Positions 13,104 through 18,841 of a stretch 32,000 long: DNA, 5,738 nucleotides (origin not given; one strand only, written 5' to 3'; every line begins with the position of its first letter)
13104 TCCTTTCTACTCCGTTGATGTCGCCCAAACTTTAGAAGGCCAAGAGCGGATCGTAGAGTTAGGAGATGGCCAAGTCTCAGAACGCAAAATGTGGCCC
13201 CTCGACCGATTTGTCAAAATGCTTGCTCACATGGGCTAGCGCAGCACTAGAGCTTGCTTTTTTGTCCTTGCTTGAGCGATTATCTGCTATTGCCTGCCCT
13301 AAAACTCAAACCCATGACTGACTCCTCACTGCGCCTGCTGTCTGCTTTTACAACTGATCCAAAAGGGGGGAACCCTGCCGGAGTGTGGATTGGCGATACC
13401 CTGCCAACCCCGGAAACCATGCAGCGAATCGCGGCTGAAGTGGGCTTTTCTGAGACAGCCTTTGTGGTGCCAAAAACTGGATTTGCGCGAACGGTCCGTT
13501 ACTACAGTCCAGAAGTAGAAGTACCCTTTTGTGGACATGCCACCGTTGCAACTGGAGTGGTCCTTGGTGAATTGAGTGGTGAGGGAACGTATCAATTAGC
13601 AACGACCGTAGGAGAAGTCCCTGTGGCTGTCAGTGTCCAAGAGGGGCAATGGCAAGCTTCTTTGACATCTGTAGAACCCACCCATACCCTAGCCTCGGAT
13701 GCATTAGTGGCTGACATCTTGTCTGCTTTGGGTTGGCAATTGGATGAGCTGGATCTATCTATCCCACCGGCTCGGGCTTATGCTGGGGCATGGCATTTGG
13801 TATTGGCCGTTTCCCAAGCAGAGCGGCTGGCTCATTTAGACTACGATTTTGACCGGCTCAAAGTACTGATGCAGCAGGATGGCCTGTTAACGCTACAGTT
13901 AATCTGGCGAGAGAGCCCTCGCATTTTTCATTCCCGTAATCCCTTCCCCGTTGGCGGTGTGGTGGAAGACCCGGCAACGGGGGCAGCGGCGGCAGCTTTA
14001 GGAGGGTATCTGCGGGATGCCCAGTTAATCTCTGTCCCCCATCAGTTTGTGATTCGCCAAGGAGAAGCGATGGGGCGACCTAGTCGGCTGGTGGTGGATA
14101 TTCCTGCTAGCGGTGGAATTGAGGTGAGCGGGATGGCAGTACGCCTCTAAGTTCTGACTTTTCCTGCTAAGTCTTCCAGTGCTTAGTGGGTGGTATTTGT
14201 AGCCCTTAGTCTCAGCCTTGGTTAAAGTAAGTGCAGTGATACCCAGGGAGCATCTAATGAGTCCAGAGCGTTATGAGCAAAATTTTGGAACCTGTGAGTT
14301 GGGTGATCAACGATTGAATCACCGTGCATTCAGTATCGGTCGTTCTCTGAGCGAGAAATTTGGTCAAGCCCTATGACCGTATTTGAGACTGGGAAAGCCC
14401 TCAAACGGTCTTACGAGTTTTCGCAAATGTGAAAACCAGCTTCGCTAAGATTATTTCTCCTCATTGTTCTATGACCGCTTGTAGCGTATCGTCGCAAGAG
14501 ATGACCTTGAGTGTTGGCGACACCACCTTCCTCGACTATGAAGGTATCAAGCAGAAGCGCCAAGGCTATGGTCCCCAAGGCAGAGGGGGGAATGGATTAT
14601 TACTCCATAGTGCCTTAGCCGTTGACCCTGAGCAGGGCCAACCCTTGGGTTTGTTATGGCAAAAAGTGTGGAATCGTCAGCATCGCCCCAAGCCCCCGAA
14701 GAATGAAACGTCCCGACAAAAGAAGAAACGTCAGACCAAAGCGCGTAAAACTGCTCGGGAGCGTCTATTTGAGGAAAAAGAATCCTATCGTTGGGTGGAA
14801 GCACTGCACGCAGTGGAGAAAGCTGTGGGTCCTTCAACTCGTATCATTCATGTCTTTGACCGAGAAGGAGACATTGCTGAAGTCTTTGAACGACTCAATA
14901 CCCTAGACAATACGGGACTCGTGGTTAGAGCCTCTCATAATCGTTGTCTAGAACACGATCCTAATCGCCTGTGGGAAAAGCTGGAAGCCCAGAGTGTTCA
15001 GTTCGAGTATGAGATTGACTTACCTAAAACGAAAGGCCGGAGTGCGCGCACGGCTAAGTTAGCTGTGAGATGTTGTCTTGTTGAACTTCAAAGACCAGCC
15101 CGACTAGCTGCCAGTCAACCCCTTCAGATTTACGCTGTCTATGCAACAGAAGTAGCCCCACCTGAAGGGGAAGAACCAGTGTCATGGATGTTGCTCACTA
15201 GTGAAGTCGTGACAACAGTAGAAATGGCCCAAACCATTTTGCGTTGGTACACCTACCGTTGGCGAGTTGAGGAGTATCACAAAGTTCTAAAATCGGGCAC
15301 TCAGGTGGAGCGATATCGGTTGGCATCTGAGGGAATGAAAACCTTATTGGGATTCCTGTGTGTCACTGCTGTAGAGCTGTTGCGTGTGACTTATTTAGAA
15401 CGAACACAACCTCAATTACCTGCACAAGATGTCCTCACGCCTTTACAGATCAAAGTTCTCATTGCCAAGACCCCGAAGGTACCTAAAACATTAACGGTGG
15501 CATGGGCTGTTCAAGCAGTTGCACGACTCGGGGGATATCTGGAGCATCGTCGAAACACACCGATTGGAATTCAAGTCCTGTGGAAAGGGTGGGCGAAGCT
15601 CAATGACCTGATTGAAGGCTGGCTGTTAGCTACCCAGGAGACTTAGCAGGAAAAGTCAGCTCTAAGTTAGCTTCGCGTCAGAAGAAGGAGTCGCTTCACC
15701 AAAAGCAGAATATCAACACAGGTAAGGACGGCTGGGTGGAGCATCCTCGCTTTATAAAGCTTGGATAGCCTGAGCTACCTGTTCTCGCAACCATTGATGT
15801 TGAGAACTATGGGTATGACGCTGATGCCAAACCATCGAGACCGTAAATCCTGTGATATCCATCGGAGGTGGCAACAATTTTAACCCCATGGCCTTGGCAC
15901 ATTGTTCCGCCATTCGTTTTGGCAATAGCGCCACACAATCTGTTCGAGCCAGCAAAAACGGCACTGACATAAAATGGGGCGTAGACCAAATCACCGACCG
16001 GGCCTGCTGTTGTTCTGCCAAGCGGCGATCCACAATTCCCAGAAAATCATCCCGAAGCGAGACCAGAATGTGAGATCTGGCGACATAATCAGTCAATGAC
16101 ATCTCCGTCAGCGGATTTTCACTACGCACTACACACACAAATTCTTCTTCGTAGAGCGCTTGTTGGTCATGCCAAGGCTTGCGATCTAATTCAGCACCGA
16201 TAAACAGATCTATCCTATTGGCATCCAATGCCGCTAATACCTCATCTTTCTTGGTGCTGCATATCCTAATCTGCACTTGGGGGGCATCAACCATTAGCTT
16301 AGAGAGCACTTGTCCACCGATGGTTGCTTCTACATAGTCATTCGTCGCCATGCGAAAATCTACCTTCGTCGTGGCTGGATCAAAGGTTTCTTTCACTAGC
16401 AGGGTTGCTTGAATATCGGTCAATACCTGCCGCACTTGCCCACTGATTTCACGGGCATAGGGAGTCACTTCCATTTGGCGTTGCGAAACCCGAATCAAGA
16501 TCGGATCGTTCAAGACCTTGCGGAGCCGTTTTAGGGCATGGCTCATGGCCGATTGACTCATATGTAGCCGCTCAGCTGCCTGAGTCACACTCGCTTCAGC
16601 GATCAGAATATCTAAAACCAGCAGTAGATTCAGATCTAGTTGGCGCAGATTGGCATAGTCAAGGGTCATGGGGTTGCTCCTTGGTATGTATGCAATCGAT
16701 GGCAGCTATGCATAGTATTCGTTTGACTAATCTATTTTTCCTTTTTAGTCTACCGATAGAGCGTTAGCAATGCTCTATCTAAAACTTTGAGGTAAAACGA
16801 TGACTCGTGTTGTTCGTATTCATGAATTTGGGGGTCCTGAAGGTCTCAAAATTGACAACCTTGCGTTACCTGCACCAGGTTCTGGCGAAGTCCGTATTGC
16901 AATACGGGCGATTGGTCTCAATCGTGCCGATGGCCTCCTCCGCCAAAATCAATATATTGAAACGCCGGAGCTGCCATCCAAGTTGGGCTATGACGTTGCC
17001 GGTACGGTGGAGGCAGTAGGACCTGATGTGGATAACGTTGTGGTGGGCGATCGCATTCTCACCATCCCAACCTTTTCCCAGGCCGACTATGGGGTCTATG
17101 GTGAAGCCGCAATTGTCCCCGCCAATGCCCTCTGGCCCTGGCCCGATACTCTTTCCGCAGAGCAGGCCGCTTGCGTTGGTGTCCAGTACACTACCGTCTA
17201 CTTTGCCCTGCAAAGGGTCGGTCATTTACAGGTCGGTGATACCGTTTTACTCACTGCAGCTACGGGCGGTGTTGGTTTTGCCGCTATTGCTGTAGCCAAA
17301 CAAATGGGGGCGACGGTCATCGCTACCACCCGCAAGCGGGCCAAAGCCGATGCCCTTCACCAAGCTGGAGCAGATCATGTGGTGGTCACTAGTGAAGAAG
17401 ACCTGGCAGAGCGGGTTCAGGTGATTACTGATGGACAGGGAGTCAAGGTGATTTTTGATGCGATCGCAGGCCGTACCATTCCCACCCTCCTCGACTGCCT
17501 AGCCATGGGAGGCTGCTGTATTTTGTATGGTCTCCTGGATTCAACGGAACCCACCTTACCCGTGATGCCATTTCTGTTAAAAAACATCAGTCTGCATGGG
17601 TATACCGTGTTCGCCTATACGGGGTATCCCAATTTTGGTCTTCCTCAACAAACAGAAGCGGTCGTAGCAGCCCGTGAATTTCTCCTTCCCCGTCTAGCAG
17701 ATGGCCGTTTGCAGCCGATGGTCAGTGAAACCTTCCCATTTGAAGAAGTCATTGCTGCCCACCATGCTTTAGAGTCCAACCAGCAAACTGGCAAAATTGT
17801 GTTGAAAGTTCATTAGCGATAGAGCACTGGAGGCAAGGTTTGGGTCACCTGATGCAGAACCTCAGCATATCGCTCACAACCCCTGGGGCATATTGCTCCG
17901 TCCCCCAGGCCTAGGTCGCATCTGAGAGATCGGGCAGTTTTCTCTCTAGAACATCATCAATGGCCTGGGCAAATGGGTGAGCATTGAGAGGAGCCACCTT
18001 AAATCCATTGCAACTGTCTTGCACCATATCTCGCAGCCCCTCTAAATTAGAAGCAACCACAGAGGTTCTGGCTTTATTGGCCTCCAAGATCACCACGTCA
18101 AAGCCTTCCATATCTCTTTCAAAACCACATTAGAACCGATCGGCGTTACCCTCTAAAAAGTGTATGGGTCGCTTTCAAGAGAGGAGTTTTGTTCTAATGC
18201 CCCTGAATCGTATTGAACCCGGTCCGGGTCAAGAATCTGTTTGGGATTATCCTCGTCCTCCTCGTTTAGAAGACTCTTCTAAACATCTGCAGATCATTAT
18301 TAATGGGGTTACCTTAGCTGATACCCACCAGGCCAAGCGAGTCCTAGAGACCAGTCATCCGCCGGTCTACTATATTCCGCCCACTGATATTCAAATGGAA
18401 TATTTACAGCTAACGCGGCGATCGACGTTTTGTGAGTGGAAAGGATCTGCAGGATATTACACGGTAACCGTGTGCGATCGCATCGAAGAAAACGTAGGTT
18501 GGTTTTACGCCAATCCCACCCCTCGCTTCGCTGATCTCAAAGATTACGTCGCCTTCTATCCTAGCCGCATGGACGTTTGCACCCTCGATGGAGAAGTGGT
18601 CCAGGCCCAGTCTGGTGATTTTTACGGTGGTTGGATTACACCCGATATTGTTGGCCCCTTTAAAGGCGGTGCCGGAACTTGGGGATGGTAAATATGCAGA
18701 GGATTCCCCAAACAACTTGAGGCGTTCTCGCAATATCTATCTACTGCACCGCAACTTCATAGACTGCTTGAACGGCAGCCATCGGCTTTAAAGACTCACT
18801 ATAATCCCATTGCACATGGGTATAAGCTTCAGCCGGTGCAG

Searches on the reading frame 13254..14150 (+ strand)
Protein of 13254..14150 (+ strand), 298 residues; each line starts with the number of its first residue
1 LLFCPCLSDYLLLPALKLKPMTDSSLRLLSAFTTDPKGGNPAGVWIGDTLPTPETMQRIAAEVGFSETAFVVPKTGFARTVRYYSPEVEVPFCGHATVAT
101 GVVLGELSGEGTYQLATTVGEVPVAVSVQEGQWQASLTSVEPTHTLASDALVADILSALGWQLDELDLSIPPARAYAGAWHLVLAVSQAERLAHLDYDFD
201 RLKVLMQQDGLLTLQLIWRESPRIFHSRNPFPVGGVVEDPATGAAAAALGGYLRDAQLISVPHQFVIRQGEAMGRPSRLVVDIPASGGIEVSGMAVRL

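Call 37: search_protein_families(library=pfam, proteins=[window:13254-14150:+], max_evalue=0.0001)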
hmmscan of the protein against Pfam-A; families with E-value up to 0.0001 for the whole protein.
window:13254-14150:+ (298 aa): 1 family
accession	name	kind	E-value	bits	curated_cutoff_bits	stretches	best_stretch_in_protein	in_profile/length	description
PF02567.21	PhzC-PhzF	-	3.8e-62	210.8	27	1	30-296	2-276/281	Phenazine biosynthesis-like protein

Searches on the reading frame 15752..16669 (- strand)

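Call 37: search_protein_families(library=pfam, proteins=[window:15752-16669:-], max_evalue=0.0001)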
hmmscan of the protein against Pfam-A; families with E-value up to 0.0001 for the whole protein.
window:15752-16669:- (305 aa): 2 families
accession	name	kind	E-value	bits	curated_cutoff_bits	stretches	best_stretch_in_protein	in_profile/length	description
PF03466.25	LysR_substrate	-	2.5e-25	89.6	28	1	105-301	8-207/209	LysR substrate binding domain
PF00126.33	HTH_1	-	6.9e-14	52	26.6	1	13-72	1-59/60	Bacterial regulatory helix-turn-helix protein, lysR family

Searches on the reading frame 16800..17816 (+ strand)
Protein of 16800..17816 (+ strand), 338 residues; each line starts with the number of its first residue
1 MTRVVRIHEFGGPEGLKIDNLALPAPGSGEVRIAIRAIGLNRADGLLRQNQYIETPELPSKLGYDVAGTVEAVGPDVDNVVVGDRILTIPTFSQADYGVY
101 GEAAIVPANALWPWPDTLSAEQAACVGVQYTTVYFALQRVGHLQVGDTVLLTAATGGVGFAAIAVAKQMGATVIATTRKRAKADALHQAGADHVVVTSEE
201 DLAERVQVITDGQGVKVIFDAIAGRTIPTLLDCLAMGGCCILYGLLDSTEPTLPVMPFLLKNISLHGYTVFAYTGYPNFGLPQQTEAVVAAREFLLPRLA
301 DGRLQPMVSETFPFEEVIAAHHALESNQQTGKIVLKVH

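Call 37: search_protein_families(library=pfam, proteins=[window:16800-17816:+], max_evalue=0.0001)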
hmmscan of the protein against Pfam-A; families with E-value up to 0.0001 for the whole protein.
window:16800-17816:+ (338 aa): 3 families
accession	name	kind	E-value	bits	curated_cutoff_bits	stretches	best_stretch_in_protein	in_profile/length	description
PF00107.32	ADH_zinc_N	-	2.1e-27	96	31.8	1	157-272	1-116/129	Zinc-binding dehydrogenase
PF13602.12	ADH_zinc_N_2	-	7.7e-17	62.9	27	1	190-335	2-134/134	Zinc-binding dehydrogenase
PF08240.17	ADH_N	-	6.5e-15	55.7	23.5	1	27-116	1-104/104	Alcohol dehydrogenase GroES-like domain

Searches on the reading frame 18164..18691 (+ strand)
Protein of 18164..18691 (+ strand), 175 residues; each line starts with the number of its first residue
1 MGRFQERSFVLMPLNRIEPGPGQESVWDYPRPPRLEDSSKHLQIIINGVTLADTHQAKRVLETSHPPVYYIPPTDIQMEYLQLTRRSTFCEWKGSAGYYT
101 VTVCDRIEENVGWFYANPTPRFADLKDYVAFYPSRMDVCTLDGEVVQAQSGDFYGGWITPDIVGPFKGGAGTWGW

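Call 37: search_protein_families(library=pfam, proteins=[window:18164-18691:+], max_evalue=0.0001)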
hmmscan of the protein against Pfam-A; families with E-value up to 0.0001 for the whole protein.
window:18164-18691:+ (175 aa): 1 family
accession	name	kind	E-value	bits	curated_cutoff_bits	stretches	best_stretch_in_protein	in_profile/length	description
PF04248.19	NTP_transf_9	-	1.2e-35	121.6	22.1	1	43-133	2-92/93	Domain of unknown function (DUF427)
